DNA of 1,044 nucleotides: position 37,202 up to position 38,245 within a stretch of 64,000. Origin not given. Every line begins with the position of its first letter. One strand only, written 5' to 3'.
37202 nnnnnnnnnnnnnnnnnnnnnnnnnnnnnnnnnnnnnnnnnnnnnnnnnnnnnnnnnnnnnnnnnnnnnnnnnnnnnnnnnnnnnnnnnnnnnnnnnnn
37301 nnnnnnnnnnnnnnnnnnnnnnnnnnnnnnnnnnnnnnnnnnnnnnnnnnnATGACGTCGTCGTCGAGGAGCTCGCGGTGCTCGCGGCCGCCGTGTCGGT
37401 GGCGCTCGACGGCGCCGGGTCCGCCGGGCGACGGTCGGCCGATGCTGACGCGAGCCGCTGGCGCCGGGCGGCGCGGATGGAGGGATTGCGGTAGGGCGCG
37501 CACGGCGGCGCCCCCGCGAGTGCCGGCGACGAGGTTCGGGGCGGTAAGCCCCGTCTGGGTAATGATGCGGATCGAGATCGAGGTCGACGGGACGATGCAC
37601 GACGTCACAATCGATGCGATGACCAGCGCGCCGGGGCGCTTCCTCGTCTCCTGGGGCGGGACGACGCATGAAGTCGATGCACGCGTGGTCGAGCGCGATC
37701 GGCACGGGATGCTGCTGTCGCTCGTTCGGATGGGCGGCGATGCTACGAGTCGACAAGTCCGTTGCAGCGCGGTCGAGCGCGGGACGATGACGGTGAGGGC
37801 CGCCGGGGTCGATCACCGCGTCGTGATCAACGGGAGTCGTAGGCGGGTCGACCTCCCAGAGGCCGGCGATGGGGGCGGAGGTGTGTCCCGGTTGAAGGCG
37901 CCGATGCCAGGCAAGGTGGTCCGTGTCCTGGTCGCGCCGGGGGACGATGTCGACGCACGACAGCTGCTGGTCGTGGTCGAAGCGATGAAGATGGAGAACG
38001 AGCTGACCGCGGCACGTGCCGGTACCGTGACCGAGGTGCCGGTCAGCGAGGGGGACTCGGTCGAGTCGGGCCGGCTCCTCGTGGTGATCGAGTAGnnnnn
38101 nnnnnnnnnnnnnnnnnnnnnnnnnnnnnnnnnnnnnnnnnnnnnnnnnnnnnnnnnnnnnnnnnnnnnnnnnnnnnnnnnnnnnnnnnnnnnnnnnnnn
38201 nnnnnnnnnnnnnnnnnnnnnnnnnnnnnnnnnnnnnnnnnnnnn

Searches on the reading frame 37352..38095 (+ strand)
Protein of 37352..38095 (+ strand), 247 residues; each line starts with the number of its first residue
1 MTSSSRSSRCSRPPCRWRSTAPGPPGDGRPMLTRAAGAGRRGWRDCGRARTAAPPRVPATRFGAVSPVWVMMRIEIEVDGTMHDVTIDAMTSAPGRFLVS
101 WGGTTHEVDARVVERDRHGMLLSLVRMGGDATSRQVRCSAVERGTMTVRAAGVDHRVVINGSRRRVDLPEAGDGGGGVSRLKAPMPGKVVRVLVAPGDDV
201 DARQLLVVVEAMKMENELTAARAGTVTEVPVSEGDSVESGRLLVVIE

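Call 18: search_protein_families(library=pfam, proteins=[window:37352-38095:+])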
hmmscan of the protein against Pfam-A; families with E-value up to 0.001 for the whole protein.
window:37352-38095:+ (247 aa): 3 families
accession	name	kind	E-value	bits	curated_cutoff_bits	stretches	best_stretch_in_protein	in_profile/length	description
PF00364.28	Biotin_lipoyl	-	4.5e-22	78.1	22.1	1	181-246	3-73/73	Biotin-requiring enzyme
PF13533.13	Biotin_lipoyl_2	-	4.1e-05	23.7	29.8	0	223-246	8-31/32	Biotin-lipoyl like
PF13437.12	HlyD_3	-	0.0007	20.7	22.2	0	218-246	2-30/106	HlyD family secretion protein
